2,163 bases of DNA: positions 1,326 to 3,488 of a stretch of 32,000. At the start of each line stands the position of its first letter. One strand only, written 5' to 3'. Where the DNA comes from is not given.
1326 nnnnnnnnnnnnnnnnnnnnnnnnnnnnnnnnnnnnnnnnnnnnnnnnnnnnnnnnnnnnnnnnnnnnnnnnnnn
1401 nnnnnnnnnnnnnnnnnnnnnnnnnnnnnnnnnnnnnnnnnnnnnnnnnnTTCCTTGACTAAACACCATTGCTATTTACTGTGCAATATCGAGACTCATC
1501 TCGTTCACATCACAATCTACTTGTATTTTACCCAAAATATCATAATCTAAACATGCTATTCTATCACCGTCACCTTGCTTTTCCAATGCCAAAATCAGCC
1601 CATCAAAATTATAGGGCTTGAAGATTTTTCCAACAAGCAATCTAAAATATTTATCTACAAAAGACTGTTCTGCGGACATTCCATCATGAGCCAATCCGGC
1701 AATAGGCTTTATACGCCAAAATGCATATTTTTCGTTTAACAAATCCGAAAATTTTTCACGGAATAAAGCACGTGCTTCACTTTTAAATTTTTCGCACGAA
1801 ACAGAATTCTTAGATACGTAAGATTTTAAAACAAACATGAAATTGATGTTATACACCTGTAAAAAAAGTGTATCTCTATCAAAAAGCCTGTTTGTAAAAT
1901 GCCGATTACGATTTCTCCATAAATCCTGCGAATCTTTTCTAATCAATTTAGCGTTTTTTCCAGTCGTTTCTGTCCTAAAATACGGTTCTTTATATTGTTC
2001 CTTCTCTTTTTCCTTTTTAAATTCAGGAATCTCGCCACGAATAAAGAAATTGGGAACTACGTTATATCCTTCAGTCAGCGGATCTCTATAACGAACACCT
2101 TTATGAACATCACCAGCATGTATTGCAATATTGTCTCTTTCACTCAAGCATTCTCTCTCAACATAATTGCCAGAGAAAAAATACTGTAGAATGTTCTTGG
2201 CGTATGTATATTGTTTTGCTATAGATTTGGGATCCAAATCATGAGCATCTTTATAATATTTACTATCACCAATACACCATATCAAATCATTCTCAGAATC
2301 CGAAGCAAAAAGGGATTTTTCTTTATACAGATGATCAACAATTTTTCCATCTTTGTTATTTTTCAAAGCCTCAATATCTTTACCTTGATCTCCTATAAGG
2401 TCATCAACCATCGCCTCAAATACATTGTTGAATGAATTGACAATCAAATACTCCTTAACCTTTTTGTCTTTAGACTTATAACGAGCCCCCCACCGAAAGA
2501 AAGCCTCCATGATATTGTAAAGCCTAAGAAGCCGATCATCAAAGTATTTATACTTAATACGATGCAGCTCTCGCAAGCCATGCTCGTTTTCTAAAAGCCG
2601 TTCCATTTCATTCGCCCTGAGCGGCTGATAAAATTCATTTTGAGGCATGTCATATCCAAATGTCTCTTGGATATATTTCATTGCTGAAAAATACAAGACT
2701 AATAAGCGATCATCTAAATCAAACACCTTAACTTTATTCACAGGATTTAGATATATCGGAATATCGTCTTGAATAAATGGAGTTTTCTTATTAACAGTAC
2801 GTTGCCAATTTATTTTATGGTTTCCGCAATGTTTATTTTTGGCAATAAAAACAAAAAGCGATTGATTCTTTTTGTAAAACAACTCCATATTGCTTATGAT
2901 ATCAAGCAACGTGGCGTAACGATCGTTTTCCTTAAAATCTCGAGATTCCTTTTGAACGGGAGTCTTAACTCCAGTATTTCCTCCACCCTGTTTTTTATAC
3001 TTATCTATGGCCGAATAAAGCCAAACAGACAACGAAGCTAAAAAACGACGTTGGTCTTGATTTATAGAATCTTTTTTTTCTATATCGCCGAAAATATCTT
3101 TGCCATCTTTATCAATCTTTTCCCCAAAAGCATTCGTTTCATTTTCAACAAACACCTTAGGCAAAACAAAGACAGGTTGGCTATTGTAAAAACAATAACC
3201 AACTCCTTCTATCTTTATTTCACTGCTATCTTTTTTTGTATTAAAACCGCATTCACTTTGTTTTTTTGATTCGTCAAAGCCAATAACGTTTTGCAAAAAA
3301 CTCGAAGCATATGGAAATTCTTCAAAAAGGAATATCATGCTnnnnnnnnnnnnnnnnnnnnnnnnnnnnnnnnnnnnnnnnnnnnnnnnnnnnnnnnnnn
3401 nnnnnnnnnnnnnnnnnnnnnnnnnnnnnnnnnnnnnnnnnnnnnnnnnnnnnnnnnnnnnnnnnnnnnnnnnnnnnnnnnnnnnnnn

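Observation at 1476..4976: Methyltransferase-less LlaJI-type restriction pair (McrB GTPase plus McrC/LlaJI-like nuclease) on a very AT-rich islet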

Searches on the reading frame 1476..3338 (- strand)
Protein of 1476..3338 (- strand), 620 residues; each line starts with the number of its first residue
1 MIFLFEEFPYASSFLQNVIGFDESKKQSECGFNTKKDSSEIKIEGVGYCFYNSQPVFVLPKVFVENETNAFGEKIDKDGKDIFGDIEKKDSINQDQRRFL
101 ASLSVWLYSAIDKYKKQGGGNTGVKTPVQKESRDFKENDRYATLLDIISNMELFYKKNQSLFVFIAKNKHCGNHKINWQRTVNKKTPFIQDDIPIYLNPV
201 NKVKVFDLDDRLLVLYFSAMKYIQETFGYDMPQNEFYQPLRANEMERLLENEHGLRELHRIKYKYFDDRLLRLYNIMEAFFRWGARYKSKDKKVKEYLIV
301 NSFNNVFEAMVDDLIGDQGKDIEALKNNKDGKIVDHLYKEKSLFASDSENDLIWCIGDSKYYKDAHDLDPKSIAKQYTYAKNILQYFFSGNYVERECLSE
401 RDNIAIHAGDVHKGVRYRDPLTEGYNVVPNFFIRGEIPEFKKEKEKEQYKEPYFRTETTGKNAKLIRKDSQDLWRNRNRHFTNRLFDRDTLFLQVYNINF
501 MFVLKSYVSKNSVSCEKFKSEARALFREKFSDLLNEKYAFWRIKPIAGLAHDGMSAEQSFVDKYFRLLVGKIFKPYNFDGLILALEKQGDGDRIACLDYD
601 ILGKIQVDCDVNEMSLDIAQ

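Call 3: search_protein_families(library=pfam, proteins=[window:1476-3338:-], max_evalue=0.01)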
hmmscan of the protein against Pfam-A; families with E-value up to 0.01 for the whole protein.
window:1476-3338:- (620 aa): 1 family
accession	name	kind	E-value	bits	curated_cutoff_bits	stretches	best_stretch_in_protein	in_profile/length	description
PF09563.16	RE_LlaJI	-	9.3e-10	38.7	23.6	1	155-383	77-317/365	LlaJI restriction endonuclease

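Call 4: search_protein_families(library=padloc, proteins=[window:1476-3338:-], max_evalue=0.01)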
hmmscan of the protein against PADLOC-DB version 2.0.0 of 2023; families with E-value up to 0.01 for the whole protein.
window:1476-3338:- (620 aa): 0 families

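Call 5: search_protein_families(library=ncbifam, proteins=[window:1476-3338:-], max_evalue=0.01)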
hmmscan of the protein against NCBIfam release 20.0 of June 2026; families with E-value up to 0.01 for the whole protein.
window:1476-3338:- (620 aa): 0 families

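Call 8: find_encoding_contigs(protein=window:1476-3338:-, flank=10000, max_places=8)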
Protein window:1476-3338:- (620 aa): 23 contigs read that carry it; 6 places shown.
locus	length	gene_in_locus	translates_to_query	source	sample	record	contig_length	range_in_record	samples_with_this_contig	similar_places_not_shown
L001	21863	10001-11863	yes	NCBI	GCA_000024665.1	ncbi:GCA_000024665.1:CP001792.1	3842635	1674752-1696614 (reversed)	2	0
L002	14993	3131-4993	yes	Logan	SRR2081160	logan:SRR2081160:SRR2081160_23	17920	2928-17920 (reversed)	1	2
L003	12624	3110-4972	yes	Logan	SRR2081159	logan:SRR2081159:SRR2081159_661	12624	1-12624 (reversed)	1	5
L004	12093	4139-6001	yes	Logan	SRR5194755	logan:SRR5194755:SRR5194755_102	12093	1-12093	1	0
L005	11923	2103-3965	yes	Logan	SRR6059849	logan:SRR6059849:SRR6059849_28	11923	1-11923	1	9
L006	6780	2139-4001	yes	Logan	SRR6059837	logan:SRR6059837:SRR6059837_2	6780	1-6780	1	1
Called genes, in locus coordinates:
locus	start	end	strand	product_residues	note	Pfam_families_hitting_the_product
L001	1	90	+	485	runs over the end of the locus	PF02554:CstA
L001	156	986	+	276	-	-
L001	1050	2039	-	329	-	-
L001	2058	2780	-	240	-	-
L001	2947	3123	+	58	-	PF00301:Rubredoxin, PF21349:RUBY_RBDX (faint)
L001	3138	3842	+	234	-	-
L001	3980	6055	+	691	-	-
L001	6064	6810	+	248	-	-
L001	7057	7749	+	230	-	-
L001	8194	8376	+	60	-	-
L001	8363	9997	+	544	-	PF07728:AAA_5 (weak)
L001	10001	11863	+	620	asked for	PF09563:RE_LlaJI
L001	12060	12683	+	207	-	-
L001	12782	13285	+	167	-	PF08719:NADAR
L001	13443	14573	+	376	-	-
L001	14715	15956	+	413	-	PF03382:DUF285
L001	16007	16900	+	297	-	-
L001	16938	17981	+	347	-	PF01661:Macro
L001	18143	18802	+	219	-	-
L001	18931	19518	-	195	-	-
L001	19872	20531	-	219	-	PF04055:Radical_SAM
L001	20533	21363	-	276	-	PF01256:Carb_kinase (faint), PF08543:Phos_pyr_kin, PF00294:PfkB (faint)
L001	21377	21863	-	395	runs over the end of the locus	PF02133:Transp_cyt_pur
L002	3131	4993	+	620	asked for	PF09563:RE_LlaJI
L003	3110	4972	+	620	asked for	PF09563:RE_LlaJI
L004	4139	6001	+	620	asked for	PF09563:RE_LlaJI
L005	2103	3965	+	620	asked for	PF09563:RE_LlaJI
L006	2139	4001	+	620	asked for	PF09563:RE_LlaJI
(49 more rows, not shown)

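Call 9: find_homologous_proteins(query=window:1476-3338:-)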
Query window:1476-3338:- (620 aa): 7941 proteins with E <= 0.001 among 8000 candidates; the best 120 are listed.
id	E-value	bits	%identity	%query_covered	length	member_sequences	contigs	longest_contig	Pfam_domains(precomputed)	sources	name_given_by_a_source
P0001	0.0e+0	1419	100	100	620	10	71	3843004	PF09563.17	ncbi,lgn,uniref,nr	ncbi:hypothetical protein FSU_1830 [Fibrobacter succinogenes subsp. succinogenes S85]|uniref:LlaJI r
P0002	8.0e-261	885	65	98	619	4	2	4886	PF09563.17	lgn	-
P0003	1.8e-228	778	59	99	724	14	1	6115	PF09563.17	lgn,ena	-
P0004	3.3e-225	767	59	99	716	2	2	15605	PF09563.17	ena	-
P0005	1.1e-221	756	58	98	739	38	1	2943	PF09563.17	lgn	-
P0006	2.6e-220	751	59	99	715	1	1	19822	PF09563.17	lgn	-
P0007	5.6e-220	750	59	98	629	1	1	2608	PF09563.17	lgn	-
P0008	4.9e-218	744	60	99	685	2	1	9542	PF09563.17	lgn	-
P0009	1.1e-217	742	58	99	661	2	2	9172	PF09563.17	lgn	-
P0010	1.9e-216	738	58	99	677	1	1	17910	PF09563.17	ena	-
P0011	1.9e-216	738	58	99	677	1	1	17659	PF09563.17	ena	-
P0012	3.9e-216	737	60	99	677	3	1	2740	PF09563.17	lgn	-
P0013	4.4e-215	734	60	96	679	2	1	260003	PF09563.17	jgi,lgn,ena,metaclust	metaclust:\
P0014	9.4e-215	733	58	95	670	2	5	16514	PF09563.17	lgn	-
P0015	9.8e-215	733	58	99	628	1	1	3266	PF09563.17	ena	-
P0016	3.4e-214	731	60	95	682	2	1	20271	PF09563.17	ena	-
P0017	4.2e-214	731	60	95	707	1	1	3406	PF09563.17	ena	-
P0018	9.1e-214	730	60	95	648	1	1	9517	PF09563.17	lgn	-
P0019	1.1e-213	729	60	95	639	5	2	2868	PF09563.17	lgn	-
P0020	1.2e-213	729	58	98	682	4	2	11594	PF09563.17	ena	-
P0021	1.2e-213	729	61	95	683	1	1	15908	PF09563.17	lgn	-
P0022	1.8e-213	729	59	95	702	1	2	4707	PF09563.17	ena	-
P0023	2.0e-213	728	59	95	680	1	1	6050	PF09563.17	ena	-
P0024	4.3e-213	727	59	95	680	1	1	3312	PF09563.17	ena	-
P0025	1.1e-212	726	58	99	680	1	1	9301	PF09563.17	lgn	-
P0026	1.3e-212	726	59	95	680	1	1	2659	PF09563.17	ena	-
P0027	1.6e-212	725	56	99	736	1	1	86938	PF09563.17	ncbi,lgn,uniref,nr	ncbi:LlaJI restriction endonuclease [Fibrobacter sp. UWT2]|uniref:LlaJI family restriction endonucle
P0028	6.2e-212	724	58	99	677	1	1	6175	PF09563.17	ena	-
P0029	7.4e-212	723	58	95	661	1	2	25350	PF09563.17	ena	-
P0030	9.5e-212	723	59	95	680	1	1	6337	PF09563.17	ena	-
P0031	1.0e-211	723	59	95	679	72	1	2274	PF09563.17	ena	-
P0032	1.1e-211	723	60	95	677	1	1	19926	PF09563.17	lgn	-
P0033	1.5e-211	722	58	99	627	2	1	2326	PF09563.17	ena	-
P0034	2.0e-211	722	59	95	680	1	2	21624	PF09563.17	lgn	-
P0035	2.0e-211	722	60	93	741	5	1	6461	PF09563.17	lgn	-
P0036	2.5e-211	722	59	95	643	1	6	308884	PF09563.17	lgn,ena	-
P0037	2.7e-211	721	58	98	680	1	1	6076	PF09563.17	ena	-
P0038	2.7e-211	721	58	99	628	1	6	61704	PF09563.17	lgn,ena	-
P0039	3.8e-211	721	60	95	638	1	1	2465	PF09563.17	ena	-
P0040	3.9e-211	721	60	95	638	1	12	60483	PF09563.17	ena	-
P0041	4.0e-211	721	60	95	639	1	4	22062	PF09563.17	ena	-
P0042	4.5e-211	721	59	95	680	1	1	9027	PF09563.17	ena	-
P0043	5.0e-211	721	59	95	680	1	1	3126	PF09563.17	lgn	-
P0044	6.2e-211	720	58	95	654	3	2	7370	PF09563.17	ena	-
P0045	6.6e-211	720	58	99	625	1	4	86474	PF09563.17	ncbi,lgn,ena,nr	ncbi:LlaJI family restriction endonuclease [Candidatus Saccharibacteria bacterium]|nr:LlaJI family r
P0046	7.1e-211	720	58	99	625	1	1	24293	PF09563.17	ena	-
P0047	8.5e-211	720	58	99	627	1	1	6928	PF09563.17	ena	-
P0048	1.1e-210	719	59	95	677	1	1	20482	PF09563.17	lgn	-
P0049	1.2e-210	719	59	95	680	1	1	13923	PF09563.17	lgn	-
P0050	1.3e-210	719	59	95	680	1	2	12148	PF09563.17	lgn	-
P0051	1.3e-210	719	59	95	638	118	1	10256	PF09563.17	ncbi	-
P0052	1.5e-210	719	59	95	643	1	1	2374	PF09563.17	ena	-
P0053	1.9e-210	719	59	95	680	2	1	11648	PF09563.17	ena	-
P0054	2.1e-210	718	60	95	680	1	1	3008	PF09563.17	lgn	-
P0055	2.3e-210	718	58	95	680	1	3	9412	PF09563.17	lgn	-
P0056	2.4e-210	718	58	99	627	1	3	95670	PF09563.17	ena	-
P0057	2.4e-210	718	59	95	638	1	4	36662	PF09563.17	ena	-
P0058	2.7e-210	718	59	95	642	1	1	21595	PF09563.17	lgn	-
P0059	2.8e-210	718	60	95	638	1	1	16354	PF09563.17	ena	-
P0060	3.2e-210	718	58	99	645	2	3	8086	PF09563.17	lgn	-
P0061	4.0e-210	718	59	95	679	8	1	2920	PF09563.17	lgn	-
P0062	7.6e-210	717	58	99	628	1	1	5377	PF09563.17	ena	-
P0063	9.9e-210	716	58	95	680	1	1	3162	PF09563.17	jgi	-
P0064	1.4e-209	716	59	95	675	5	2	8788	PF09563.17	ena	-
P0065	1.6e-209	716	59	95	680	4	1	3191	PF09563.17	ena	-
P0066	1.6e-209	716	59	95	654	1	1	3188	PF09563.17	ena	-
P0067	1.7e-209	715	59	95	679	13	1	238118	PF09563.17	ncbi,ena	-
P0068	2.1e-209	715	59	95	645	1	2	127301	PF09563.17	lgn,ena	-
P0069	2.4e-209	715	59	96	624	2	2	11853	PF09563.17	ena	-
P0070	3.1e-209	715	56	98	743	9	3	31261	PF09563.17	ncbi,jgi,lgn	jgi:hypothetical protein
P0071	1.2e-208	713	58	99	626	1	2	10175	PF09563.17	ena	-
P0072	1.8e-208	712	57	95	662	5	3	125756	PF09563.17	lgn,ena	-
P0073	2.1e-208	712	57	99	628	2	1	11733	PF09563.17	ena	-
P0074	2.5e-208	712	58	99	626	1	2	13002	PF09563.17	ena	-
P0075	3.7e-208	711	58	99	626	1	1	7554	PF09563.17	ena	-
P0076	1.5e-207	709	56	99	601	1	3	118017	PF09563.17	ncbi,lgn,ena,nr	ncbi:MAG: LlaJI family restriction endonuclease [Fibrobacter sp.]|nr:LlaJI family restriction endonu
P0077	1.8e-207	709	58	95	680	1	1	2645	PF09563.17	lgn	-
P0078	3.0e-207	708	57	95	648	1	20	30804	PF09563.17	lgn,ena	-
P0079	4.6e-207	707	59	95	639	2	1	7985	PF09563.17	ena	-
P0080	5.4e-207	707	59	95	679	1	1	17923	PF09563.17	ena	-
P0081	1.0e-206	706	58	99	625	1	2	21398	PF09563.17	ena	-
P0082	1.1e-206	706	56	99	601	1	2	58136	PF09563.17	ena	-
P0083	1.2e-206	706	59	95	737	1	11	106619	PF09563.17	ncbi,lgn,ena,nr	ncbi:MAG: LlaJI family restriction endonuclease [Fibrobacter sp.]|nr:LlaJI family restriction endonu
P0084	4.0e-206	704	58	95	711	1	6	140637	PF09563.17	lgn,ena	-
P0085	7.4e-206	703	57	99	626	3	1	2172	PF09563.17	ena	-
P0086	1.5e-205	702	56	95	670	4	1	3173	PF09563.17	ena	-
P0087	7.3e-205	700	56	100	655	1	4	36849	PF09563.17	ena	-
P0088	1.5e-201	689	57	95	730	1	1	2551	PF09563.17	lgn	-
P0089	1.6e-199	683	56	95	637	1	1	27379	PF09563.17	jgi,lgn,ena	jgi:hypothetical protein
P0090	2.2e-199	682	57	96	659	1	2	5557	PF09563.17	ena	-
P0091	2.7e-195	669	52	99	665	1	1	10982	PF09563.17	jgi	-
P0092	4.4e-193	661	54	98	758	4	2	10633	PF09563.17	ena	-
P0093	1.4e-188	646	50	100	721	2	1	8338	PF09563.17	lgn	-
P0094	8.7e-187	640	53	95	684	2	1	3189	PF09563.17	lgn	-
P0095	2.8e-185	635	53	95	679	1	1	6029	PF09563.17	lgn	-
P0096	1.6e-183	630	50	96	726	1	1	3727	PF09563.17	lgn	-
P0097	5.9e-183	628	52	95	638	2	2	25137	PF09563.17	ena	-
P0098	1.7e-182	626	51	99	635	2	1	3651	PF09563.17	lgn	-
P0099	2.2e-182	626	52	95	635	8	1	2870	PF09563.17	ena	-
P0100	3.5e-182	625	52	95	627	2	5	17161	PF09563.17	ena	-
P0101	4.4e-182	625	52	95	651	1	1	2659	PF09563.17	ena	-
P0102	1.5e-181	623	50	98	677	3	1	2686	PF09563.17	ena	-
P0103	2.8e-181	622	52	95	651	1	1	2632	PF09563.17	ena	-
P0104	3.1e-181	622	52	95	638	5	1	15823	PF09563.17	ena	-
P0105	4.0e-181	622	52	95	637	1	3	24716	PF09563.17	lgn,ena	-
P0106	5.3e-181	621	52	95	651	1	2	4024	PF09563.17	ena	-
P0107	5.6e-181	621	52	95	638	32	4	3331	PF09563.17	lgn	-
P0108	6.1e-181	621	52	95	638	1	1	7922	PF09563.17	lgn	-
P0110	1.1e-180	620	52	95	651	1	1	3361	PF09563.17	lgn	-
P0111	1.5e-180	620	52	95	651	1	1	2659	PF09563.17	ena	-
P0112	2.4e-180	619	52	95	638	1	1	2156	PF09563.17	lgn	-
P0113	7.1e-180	618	52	95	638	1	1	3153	PF09563.17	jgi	jgi:LlaJI restriction endonuclease.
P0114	1.5e-179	617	51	95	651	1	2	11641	PF09563.17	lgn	-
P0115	3.3e-179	615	51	95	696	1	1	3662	PF09563.17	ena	-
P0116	3.5e-179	615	52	95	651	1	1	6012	PF09563.17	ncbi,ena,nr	ncbi:MAG: LlaJI family restriction endonuclease [Fibrobacter sp.]|nr:LlaJI family restriction endonu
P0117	6.9e-179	614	51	95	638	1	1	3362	PF09563.17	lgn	-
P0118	1.3e-178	613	51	95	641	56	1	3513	PF09563.17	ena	-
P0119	1.0e-177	611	51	95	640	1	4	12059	PF09563.17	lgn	-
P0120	6.2e-177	608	50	95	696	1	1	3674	PF09563.17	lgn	-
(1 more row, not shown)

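Call 12: search_solved_structures(query=window:1476-3338:-, max_evalue=1, show_alignments=2)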
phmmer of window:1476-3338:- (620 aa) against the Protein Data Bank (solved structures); distinct sequences matched with E-value up to 1: 0.

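Call 18: search_dna_similar(query=window:1476-3338:-, collection=plasmids, mode=protein, max_rows=30, max_evalue=0.001)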
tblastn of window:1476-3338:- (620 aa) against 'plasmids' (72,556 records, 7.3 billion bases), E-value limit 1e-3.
Records with a match: 1; places in all: 1; records where one place covers at least 80% of the query: 0.
Best place of each record, by identity: <60% 1.
By first word of the organism name: Pedobacter 1.
By predicted mobility (MOB-suite, as given by PLSDB): non-mobilizable 1.
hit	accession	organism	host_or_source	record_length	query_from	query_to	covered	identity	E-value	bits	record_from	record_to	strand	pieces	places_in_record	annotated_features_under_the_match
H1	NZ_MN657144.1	Pedobacter sp.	-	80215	42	536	80%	32.3%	5e-50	194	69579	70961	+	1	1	hypothetical protein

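Call 19: get_annotated_region(hit=H1, flank=8000)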
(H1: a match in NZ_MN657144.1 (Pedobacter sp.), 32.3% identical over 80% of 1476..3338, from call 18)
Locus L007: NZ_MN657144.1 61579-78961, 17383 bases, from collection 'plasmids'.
description: Pedobacter sp. strain ANT_H27B plasmid pA27BH1, complete sequence
organism: Pedobacter sp. (NCBI taxid 1411316)
taxonomy: Bacteria; Bacteroidota; Sphingobacteriia; Sphingobacteriales; Sphingobacteriaceae; Pedobacter; Pedobacter sp.
host: -; source: -; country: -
typing (MOB-suite, as given by PLSDB): non-mobilizable
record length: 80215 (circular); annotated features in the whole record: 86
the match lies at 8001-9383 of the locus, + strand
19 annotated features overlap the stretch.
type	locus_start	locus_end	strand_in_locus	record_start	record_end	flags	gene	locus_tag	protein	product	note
CDS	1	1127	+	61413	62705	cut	-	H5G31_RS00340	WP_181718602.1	hypothetical protein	-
CDS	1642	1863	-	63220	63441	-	-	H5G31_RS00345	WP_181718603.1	hypothetical protein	-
CDS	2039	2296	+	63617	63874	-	-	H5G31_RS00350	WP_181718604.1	hypothetical protein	-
CDS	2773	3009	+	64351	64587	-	-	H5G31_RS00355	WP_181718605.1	hypothetical protein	-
CDS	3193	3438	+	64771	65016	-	-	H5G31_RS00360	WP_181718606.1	hypothetical protein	-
CDS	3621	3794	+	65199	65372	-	-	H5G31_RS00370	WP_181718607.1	spore protein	-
CDS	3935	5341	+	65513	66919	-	-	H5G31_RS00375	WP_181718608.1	DNA cytosine methyltransferase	GO:0006304 - DNA modification [Evidence IEA]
CDS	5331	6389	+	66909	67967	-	dcm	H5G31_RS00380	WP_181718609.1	DNA (cytosine-5-)-methyltransferase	GO:0006304 - DNA modification [Evidence IEA]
CDS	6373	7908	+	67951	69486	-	-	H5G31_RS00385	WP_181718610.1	AAA family ATPase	-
CDS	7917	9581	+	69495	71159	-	-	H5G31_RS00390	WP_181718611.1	hypothetical protein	-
CDS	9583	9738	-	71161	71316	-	-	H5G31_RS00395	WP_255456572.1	DUF559 domain-containing protein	-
CDS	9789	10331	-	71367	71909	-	-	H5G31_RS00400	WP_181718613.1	hypothetical protein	-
CDS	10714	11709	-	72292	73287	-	-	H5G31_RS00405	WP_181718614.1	DUF4365 domain-containing protein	-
CDS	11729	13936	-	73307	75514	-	-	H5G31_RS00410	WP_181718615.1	hypothetical protein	-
CDS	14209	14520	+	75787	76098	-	-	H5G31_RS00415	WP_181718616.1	hypothetical protein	-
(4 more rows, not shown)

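Call 24: find_related_loci(query=window:1476-3338:-, collection=genome_contigs, flank=10000)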
Query window:1476-3338:- (620 aa) in genome_contigs; peptide patterns used: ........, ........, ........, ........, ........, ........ (x = any residue, [..] = any of these).
169 stretches matched a pattern; 6 encode a relative of the query (tblastn E <= 1e-3); 6 distinct loci.
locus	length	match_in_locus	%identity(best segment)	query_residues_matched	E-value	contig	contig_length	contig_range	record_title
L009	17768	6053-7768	58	1-592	0e+0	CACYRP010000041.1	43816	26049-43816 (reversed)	MAG: Fibrobacter succinogenes isolate RUG12208 genome assembly, contig: RUG12208_asm_41, whole genome shotgun sequence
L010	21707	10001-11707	59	1-592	0e+0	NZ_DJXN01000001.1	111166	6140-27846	MAG: Fibrobacter sp. UBA7003 UBA7003_contig_2426, whole genome shotgun sequence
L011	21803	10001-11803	58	1-611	0e+0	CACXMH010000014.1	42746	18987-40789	MAG: Fibrobacter succinogenes isolate RUG11387 genome assembly, contig: RUG11387_asm_14, whole genome shotgun sequence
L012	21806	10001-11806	58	1-611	0e+0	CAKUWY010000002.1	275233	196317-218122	MAG: uncultured Fibrobacter sp. isolate REFINED_METABAT215_TOP10_CONTIGS_1500_ASSEMBLY_K77_MERGED__Hadza_MoBio_hadza-E-H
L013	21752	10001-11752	59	1-609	0e+0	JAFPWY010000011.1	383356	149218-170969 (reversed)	MAG: Fibrobacter sp. isolate RGIG1550 Goat_Abomasum-5__c452403, whole genome shotgun sequence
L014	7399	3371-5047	30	1-591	8e-73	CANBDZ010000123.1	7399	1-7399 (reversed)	MAG TPA_asm: uncultured Bacteroidales bacterium isolate SRR15429293_bin.1_metawrap_v1.3_MAG genome assembly, contig: NOD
